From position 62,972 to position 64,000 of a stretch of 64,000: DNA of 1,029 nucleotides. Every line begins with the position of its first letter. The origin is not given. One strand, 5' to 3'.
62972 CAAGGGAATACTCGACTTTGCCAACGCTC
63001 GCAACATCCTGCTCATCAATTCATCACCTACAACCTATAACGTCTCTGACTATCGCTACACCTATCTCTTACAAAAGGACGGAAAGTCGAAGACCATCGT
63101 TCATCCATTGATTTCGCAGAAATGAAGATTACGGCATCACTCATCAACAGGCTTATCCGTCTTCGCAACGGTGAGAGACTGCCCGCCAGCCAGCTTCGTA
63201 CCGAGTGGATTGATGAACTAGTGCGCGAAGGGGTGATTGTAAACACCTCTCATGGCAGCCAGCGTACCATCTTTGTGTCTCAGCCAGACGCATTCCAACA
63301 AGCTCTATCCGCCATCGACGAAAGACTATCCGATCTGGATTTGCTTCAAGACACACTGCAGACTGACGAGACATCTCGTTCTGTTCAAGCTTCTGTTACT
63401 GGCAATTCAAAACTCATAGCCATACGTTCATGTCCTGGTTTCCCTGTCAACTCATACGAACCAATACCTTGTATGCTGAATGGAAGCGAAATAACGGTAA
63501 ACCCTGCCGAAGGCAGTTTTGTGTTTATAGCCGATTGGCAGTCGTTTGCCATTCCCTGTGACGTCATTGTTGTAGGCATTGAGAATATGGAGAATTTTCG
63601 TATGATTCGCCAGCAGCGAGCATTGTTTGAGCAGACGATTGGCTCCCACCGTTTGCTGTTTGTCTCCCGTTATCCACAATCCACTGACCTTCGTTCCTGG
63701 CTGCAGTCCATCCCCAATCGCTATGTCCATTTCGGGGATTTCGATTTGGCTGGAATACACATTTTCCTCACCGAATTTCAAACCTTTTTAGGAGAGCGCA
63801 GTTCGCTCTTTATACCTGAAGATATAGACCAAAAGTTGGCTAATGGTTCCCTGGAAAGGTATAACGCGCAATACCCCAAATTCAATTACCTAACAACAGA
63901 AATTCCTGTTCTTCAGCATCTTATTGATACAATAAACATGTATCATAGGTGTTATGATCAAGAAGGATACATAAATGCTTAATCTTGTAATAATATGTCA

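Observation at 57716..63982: Compact Wadjet-like jetABCD operon with unusually short JetA- and JetD-like subunits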

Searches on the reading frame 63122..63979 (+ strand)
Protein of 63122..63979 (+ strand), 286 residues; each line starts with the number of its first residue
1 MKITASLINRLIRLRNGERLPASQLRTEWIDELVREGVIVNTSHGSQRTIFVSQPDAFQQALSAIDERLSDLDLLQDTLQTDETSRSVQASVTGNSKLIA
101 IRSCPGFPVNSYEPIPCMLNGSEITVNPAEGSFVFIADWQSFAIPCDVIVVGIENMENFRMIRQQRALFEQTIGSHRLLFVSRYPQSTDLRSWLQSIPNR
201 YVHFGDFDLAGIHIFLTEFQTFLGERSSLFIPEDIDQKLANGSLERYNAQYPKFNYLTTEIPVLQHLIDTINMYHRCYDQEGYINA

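Call 3: search_protein_families(library=pfam, proteins=[window:63122-63979:+], max_evalue=0.1)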
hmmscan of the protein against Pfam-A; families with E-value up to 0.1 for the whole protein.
window:63122-63979:+ (286 aa): 3 families
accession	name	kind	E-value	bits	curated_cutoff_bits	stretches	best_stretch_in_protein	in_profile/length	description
PF23947.1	DUF7281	-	1.3e-07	31.8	27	1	150-281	45-172/183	Domain of unknown function (DUF7281)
PF09983.15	JetD_C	-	0.086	12.6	22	0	143-230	37-114/179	Wadjet protein JetD, C-terminal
PF16591.11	HBM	-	0.099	12.5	29.8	0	50-90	157-197/254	Helical bimodular sensor domain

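Call 4: search_protein_families(library=padloc, proteins=[window:63122-63979:+], max_evalue=0.1)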
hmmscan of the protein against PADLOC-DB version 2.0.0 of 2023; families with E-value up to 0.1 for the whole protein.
window:63122-63979:+ (286 aa): 2 families
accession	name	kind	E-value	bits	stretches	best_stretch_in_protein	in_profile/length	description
PDLC00533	JetD1|JetD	-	0.0005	17.2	1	142-215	263-335/409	DUF2220; DUF3322; DUF2399 domain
PDLC00524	JetD1|JetD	-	0.0086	13.2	1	189-281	293-383/387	DUF2220; DUF3322; DUF2399 domain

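Call 5: search_protein_families(library=ncbifam, proteins=[window:63122-63979:+], max_evalue=0.1)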
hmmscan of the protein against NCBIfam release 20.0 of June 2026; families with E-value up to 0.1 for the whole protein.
window:63122-63979:+ (286 aa): 0 families

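Call 9: search_solved_structures(query=window:63122-63979:+, max_evalue=10)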
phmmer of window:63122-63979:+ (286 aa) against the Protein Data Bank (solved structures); distinct sequences matched with E-value up to 10: 2.
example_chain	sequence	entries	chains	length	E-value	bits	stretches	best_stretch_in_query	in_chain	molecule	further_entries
10ju_A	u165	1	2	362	1.5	11.4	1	174-217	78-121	Serine/threonine-protein kinase, putative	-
38ll_A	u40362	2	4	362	1.5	11.4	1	174-217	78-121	Serine/threonine-protein kinase, putative | Serine/threonine-protein kinase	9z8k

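Call 12: find_homologous_proteins(query=window:63122-63979:+, max_evalue=0.001)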
Query window:63122-63979:+ (286 aa): 4529 proteins with E <= 0.001 among 5274 candidates; the best 120 are listed.
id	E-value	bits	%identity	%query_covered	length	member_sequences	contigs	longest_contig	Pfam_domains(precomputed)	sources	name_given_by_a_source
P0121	1.4e-187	640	99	100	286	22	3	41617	PF23947.2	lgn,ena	-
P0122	2.0e-171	587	92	99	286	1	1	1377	PF23947.2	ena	-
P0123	1.2e-154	532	82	99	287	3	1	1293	PF23947.2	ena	-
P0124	3.6e-154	530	81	100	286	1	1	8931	PF23947.2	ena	-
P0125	3.6e-154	530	80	100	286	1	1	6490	PF23947.2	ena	-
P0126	1.9e-153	528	80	100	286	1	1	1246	PF23947.2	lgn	-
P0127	2.2e-153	528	81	100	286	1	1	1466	PF23947.2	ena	-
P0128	3.5e-153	527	80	100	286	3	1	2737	PF23947.2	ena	-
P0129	4.6e-153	526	80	100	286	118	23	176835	PF23947.2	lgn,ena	-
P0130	1.2e-152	525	80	100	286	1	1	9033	PF23947.2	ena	-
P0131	3.8e-152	523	80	100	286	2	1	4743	PF23947.2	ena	-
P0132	4.6e-152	523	80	100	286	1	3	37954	PF23947.2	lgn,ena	-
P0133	4.6e-152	523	80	100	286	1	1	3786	PF23947.2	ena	-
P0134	6.0e-152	523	79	100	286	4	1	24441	PF23947.2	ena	-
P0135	1.4e-151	522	80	99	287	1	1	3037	PF23947.2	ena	-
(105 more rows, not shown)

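Call 15: find_related_loci(query=window:63122-63979:+, collection=genome_contigs, flank=10000)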
Query window:63122-63979:+ (286 aa) in genome_contigs; peptide patterns used: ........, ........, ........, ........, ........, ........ (x = any residue, [..] = any of these).
314 stretches matched a pattern; 221 encode a relative of the query (tblastn E <= 1e-3); the best 80 are kept; 80 distinct loci.
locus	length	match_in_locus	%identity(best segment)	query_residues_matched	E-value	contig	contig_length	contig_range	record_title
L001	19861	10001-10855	79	1-285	3e-156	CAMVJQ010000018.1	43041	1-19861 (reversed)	MAG TPA_asm: uncultured Prevotella sp. isolate SRR8387714_bin.16_metaWRAP_v1.3_MAG genome assembly, contig: ERZ14209543.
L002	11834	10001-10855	79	1-285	2e-156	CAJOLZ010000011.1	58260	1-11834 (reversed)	uncultured Bacteroidaceae bacterium isolate Reindeer_1_mag_97 genome assembly, contig: scaffold_213, whole genome shotgu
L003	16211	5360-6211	79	1-284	6e-154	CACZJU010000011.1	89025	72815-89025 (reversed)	MAG: uncultured Bacteroidales bacterium isolate RUG12681 genome assembly, contig: RUG12681_asm_11, whole genome shotgun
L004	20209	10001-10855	79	1-285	8e-154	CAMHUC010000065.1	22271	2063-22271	MAG: uncultured bacterium isolate SRR11784295_bin.23_metaWRAP_v1.3_MAG genome assembly, contig: ERZ12202610.1112, whole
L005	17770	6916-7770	71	1-285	1e-139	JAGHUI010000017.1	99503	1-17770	MAG: Candidatus Minthosoma equi isolate E4_MB2_18 c_000000405915, whole genome shotgun sequence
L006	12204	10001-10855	71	1-285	2e-138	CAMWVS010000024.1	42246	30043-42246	MAG TPA_asm: uncultured Prevotella sp. isolate SRR14411306_bin.5_metawrap_v1.3_MAG genome assembly, contig: NODE.59_leng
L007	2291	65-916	69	1-284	1e-143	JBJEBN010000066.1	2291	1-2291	MAG: Candidatus Cryptobacteroides sp. isolate LOHA37_bin.050 NODE_28988_length_2291_cov_14.265206, whole genome shotgun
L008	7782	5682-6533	70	1-284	1e-134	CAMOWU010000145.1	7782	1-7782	MAG: uncultured Bacteroides sp. isolate SRR873601_bin.46_metaWRAP_v1.3_MAG genome assembly, contig: NODE_30786_length_77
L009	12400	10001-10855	68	1-285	2e-133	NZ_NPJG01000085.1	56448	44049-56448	Prevotella sp. P5-92 contig85, whole genome shotgun sequence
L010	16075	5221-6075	65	1-285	2e-133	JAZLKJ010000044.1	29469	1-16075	MAG: Prevotella sp. isolate T1900044959_TA20190016.MAGScoT_cleanbin_000063 SGB_3916_k141_1695343, whole genome shotgun s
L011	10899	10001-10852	67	1-284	4e-132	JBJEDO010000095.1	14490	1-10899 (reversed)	MAG: Candidatus Limisoma sp. isolate PUUB17_bin.064 NODE_4662_length_14490_cov_7.641566, whole genome shotgun sequence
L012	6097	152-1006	66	1-285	1e-131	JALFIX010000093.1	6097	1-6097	MAG: Prevotella sp. isolate SUG722 k141_287098, whole genome shotgun sequence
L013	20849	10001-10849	65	1-284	1e-130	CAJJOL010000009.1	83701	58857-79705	MAG TPA_asm: uncultured Prevotella sp. isolate ERR1190646-bin.12 genome assembly, contig: NODE_56_length_83701_cov_96.71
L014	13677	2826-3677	65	1-284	4e-130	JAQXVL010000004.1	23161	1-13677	MAG: Bacteroidales bacterium isolate SUG1559 k141_19859, whole genome shotgun sequence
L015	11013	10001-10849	65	1-284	7e-130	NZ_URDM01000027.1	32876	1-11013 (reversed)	Uncultured Prevotella sp. isolate UMGS899, whole genome shotgun sequence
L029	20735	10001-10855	60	1-285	8e-124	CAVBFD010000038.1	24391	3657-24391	Candidatus Methanomethylophilaceae archaeon isolate G02608-L1_cleanbin_000002 genome assembly, contig: Spades_G02608-L1_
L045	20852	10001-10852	59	1-284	6e-111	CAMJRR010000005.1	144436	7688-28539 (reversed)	MAG: uncultured Bacteroidales bacterium isolate SRR12081298_bin.67_metaWRAP_v1.3_MAG genome assembly, contig: ERZ1228977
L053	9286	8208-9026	59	2-284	8e-108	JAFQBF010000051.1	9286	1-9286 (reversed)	MAG: Bacteroidaceae bacterium isolate RGIG1661 Goat_Cecum-1__c675, whole genome shotgun sequence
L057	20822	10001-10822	57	1-284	1e-107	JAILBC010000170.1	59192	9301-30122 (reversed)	MAG: Bacteroidales bacterium isolate RUI549 k141_4900770_flag=0_multi=56.0777_len=59192, whole genome shotgun sequence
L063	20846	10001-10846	57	1-285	2e-106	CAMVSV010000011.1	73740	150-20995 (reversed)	MAG TPA_asm: uncultured Prevotella sp. isolate SRR8387716_bin.62_metaWRAP_v1.3_MAG genome assembly, contig: ERZ14209542.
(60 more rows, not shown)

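Call 45: search_protein_families(library=pfam, proteins=[L045:4786-6327:+, L057:4722-6353:+, L029:10885-12585:+, L045:11420-12829:+, L053:1605-2798:+, L063:2651-3727:+], max_evalue=0.001)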
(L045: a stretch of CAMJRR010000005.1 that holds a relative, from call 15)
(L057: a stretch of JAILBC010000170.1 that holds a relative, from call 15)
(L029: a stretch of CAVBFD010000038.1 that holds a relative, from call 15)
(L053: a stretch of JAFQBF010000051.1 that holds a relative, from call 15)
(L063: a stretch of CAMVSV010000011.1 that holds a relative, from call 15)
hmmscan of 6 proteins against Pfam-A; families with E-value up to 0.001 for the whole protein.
L045:4786-6327:+ (514 aa): 2 families
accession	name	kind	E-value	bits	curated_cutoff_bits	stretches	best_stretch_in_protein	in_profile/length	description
PF04326.19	SLFN_AlbA_2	-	1.2e-12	48.8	25.3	1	18-146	3-117/118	Schlafen, AlbA_2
PF13749.12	HATPase_c_4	-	2.5e-12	47.1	26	1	330-411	5-89/89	Putative ATP-dependent DNA helicase recG C-terminal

L057:4722-6353:+ (544 aa): 3 families
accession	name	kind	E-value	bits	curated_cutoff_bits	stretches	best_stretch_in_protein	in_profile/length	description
PF04326.19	SLFN_AlbA_2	-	3.3e-15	57.1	25.3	1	29-152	3-114/118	Schlafen, AlbA_2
PF13749.12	HATPase_c_4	-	8e-09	35.8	26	1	334-417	3-84/89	Putative ATP-dependent DNA helicase recG C-terminal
PF08220.18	HTH_DeoR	-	0.00015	21.9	21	1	462-510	1-49/57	DeoR-like helix-turn-helix domain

L029:10885-12585:+ (567 aa): 2 families
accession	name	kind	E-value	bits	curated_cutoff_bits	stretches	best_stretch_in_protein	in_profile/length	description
PF04326.19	SLFN_AlbA_2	-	1.1e-10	42.5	25.3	1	20-145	4-114/118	Schlafen, AlbA_2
PF13749.12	HATPase_c_4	-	2.6e-07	31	26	1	337-408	16-87/89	Putative ATP-dependent DNA helicase recG C-terminal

L045:11420-12829:+ (470 aa): 4 families
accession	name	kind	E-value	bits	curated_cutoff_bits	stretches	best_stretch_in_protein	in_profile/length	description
PF13749.12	HATPase_c_4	-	6.7e-17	61.7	26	1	289-376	1-89/89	Putative ATP-dependent DNA helicase recG C-terminal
PF04326.19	SLFN_AlbA_2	-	2e-15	57.8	25.3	1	15-120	1-117/118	Schlafen, AlbA_2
PF08279.18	HTH_11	-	0.00014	22.1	25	1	412-456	1-46/55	HTH domain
PF08220.18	HTH_DeoR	-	0.00024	21.2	21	1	412-457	1-46/57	DeoR-like helix-turn-helix domain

L053:1605-2798:+ (398 aa): 2 families
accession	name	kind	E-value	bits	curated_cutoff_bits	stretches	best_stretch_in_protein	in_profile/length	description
PF06250.17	YhcG_C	-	3e-50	170.6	32.5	1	222-374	1-151/157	YhcG PDDEXK nuclease domain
PF17761.7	DUF1016_N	-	4.3e-32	111.5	32.8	1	26-200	1-136/137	DUF1016 N-terminal domain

L063:2651-3727:+ (359 aa): 1 family
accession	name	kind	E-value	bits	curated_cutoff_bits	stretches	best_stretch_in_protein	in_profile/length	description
PF13395.12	HNH_4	-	1e-09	38.6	22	1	241-281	13-53/54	HNH endonuclease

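Call 51: predict_structure(alignment_id=A8)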
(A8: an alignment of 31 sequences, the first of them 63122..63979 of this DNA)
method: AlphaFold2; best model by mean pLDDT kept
length: 286 residues; sequences in the alignment: 31
mean_pLDDT: 68.5   pTM: 0.51
mean pLDDT of the five models: 68.5, 52.8, 51.2, 49.7, 49.3
residues with pLDDT >= 90: 6; 70-90: 148; 50-70: 96; < 50: 36
segments of 3 or more residues with pLDDT < 50: 82-104, 276-286
pLDDT, mean of each block of 10 residues (from residue 1): 78 90 78 82 71 87 82 75 41 28 55 86 75 71 86 75 72 75 63 79 66 70 70 63 60 57 58 47 33
secondary structure, 60 per line:
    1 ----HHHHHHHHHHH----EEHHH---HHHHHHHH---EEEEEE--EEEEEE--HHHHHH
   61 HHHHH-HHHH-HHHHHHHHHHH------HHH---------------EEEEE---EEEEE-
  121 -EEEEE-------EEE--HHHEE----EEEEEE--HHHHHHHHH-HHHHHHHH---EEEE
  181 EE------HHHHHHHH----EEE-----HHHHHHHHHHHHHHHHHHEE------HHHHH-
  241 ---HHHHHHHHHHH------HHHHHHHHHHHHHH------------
elements in order: H5-15 H28-35 E39-44 E47-52 H55-65 H67-70 H72-82 E107-111 E115-119 E122-126 E134-136 E148-153 H156-164 H166-173 E177-182 H189-196 E201-203 H209-226 H235-239 H244-254 H261-274

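Call 54: fold_search(model_id=the predicted structure, library=pdb)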
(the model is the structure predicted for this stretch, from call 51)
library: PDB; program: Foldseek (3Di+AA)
matches with E <= 10: 542; with E <= 0.001: 0
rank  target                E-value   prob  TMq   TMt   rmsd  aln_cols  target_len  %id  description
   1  9o8p_A                1.3e-03  0.99  0.33  0.27  15.8       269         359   10  CryoEM structure of M. mazei topoisomerase VI-minicircle DNA complex (released 2026-02-25)
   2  8urq_A                2.9e-03  0.84  0.31  0.26  18.1       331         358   13  Spo11 core complex with gapped DNA (released 2024-06-26)
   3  1d3y_B                4.1e-03  0.99  0.32  0.32   9.4       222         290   15  STRUCTURE OF THE DNA TOPOISOMERASE VI A SUBUNIT (released 1999-11-05)
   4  1d3y_A                5.9e-03  0.97  0.32  0.32  10.8       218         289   15  STRUCTURE OF THE DNA TOPOISOMERASE VI A SUBUNIT (released 1999-11-05)
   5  7til_B                2.2e-02  0.87  0.29  0.23  14.2       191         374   15  CryoEM structure of JetD from Pseudomonas aeruginosa (released 2022-10-05)
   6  9o7o_A                2.3e-02  0.91  0.26  0.21   4.9       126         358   11  CryoEM structure of M. mazei topoisomerase VI(A-E342Q)-minicircle DNA complex in asymmetric state (released 2026-02-25)
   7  9cd3_A                6.0e-02  0.33  0.25  0.12  13.4       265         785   12  Cryo-EM structure of Candidatus Saccharibacterium phosphoketolase complexed with thiamine diphosphate (released 2025-08-06)
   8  3thx_A                6.0e-02  0.06  0.12  0.06  31.4       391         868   12  Human MutSbeta complexed with an IDL of 3 bases (Loop3) and ADP (released 2011-12-21)
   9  7f2o_A                7.2e-02  0.57  0.24  0.29   9.6       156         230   14  Cryo-EM structure of the type 2 bradykinin receptor in complex with the bradykinin and an Gq protein (released 2021-10-13)
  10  6jmi_C                8.6e-02  0.85  0.16  0.41   6.6        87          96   16  Crystal structure of M.tuberculosis Rv0081 (released 2019-04-10)
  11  7p02_A                9.7e-02  0.44  0.23  0.27   9.0       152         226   13  Human Neurokinin 1 receptor (NK1R) substance P Gs complex (released 2021-12-15)
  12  7wu3_A                1.7e-01  0.33  0.23  0.28   9.1       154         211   13  Cryo-EM structure of the adhesion GPCR ADGRF1 in complex with miniGs (released 2022-04-27)
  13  2co5_B                2.0e-01  0.77  0.16  0.42   7.1        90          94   20  F93 FROM STIV, a winged-helix DNA-binding protein (released 2006-05-31)
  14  9cm3_A                2.2e-01  0.28  0.22  0.26   9.1       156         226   12  Cryo-EM structure of Gq-coupled FFA2 in complex with TUG-1375 and compound 187 (released 2025-06-25)
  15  4e2k                  2.8e-01  0.38  0.20  0.18   9.4       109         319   15  The structure of the S. aureus DnaG RNA Polymerase Domain (released 2012-08-01)
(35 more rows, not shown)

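Call 55: search_solved_structures(query=A2, max_evalue=10, show_alignments=3)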
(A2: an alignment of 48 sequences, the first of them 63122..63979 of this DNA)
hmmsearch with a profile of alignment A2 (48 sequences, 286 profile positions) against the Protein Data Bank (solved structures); distinct sequences matched with E-value up to 10: 0.

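Call 65: find_encoding_contigs(protein=window:63122-63979:+, flank=10000, max_places=4)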
Protein window:63122-63979:+ (286 aa): 23 contigs read that carry it; 4 places shown.
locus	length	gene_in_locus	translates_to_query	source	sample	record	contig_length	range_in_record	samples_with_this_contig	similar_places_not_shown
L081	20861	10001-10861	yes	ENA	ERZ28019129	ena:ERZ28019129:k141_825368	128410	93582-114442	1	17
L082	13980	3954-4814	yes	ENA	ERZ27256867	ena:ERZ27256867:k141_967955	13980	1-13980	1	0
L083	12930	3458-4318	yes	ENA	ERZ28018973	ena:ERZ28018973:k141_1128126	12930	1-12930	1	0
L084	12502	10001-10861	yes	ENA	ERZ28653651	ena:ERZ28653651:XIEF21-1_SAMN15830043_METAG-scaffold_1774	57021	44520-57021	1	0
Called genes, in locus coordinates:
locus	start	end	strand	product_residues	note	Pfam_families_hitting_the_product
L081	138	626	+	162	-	PF12833:HTH_18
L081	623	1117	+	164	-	-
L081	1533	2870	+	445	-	PF13175:AAA_15, PF13304:AAA_21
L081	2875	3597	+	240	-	PF13707:RloB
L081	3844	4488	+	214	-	-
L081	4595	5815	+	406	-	-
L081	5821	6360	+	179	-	PF21980:MksE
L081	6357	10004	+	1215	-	PF12128:DUF3584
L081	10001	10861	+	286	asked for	PF23947:DUF7281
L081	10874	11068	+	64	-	PF19652:DUF6155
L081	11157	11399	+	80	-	-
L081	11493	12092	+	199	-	-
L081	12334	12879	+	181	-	PF00255:GSHPx, PF08534:Redoxin (faint)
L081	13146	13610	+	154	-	-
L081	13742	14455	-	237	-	-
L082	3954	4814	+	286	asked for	PF23947:DUF7281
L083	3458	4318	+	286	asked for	PF23947:DUF7281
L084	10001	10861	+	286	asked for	PF23947:DUF7281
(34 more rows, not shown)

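Call 68: search_dna_similar(query=window:63122-63979:+, collection=plasmids, mode=protein, max_evalue=0.001, max_rows=15)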
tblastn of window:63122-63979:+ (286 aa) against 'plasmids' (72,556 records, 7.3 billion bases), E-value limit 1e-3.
Records with a match: 4; places in all: 4; records where one place covers at least 80% of the query: 4.
Best place of each record, by identity: <60% 4.
By first word of the organism name: Phocaeicola 2; Persicobacter 2.
By predicted mobility (MOB-suite, as given by PLSDB): non-mobilizable 4.
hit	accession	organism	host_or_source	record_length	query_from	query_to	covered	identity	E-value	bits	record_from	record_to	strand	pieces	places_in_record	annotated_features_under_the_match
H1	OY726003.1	Phocaeicola massiliensis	-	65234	2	284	99%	42.9%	7e-63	221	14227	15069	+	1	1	record has no annotation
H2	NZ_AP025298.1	Persicobacter psychrovividus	-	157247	1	286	100%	35.7%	6e-46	172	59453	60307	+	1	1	hypothetical protein | ATP-binding protein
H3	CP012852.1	Persicobacter sp. JZB09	cell culture,soil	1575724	1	285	100%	33.8%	9e-41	157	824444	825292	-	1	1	none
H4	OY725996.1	Phocaeicola massiliensis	-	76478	1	281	98%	30.6%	8e-33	134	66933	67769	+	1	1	record has no annotation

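Call 69: search_dna_similar(query=window:63122-63979:+, collection=phages, mode=protein, max_evalue=0.001, max_rows=10)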
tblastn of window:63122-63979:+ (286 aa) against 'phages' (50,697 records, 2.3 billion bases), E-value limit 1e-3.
No match.

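Call 70: get_annotated_region(hit=H2, flank=9000)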
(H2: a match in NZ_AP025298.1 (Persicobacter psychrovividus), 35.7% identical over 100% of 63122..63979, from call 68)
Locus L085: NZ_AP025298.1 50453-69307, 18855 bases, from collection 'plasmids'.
description: Persicobacter psychrovividus strain NBRC 101262 plasmid pPP6, complete sequence
organism: Persicobacter psychrovividus (NCBI taxid 387638)
taxonomy: Bacteria; Bacteroidota; Cytophagia; Cytophagales; Persicobacteraceae; Persicobacter; Persicobacter psychrovividus
host: -; source: -; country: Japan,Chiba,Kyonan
typing (MOB-suite, as given by PLSDB): non-mobilizable
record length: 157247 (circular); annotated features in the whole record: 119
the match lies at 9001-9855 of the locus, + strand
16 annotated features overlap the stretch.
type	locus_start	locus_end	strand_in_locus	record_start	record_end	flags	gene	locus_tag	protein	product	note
CDS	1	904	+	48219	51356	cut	-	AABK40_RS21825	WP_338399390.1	relaxase/mobilization nuclease domain-containing protein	-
CDS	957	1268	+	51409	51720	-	-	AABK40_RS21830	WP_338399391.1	type II toxin-antitoxin system HigB family toxin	-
CDS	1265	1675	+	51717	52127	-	-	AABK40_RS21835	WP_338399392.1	hypothetical protein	-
CDS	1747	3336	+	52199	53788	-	-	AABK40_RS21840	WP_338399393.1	AAA family ATPase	-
CDS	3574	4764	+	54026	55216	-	-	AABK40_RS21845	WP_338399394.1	hypothetical protein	-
CDS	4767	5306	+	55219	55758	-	-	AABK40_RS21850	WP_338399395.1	hypothetical protein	-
CDS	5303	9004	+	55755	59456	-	-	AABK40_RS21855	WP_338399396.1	ATP-binding protein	-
CDS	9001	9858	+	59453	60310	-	-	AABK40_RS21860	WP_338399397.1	hypothetical protein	-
CDS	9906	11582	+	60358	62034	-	-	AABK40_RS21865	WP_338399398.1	AAA family ATPase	-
CDS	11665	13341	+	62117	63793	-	-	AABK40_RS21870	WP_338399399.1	AAA family ATPase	-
CDS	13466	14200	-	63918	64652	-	-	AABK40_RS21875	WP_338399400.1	DUF2625 family protein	-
CDS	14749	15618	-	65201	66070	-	-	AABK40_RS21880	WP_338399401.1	SH3 domain-containing protein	-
CDS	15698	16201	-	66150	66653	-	-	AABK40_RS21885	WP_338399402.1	hypothetical protein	-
CDS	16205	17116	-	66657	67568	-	-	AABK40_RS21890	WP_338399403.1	helix-turn-helix transcriptional regulator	GO:0006355 - regulation of DNA-templated transcription [Evidence IEA]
CDS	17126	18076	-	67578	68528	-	-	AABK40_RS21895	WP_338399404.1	SDR family oxidoreductase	-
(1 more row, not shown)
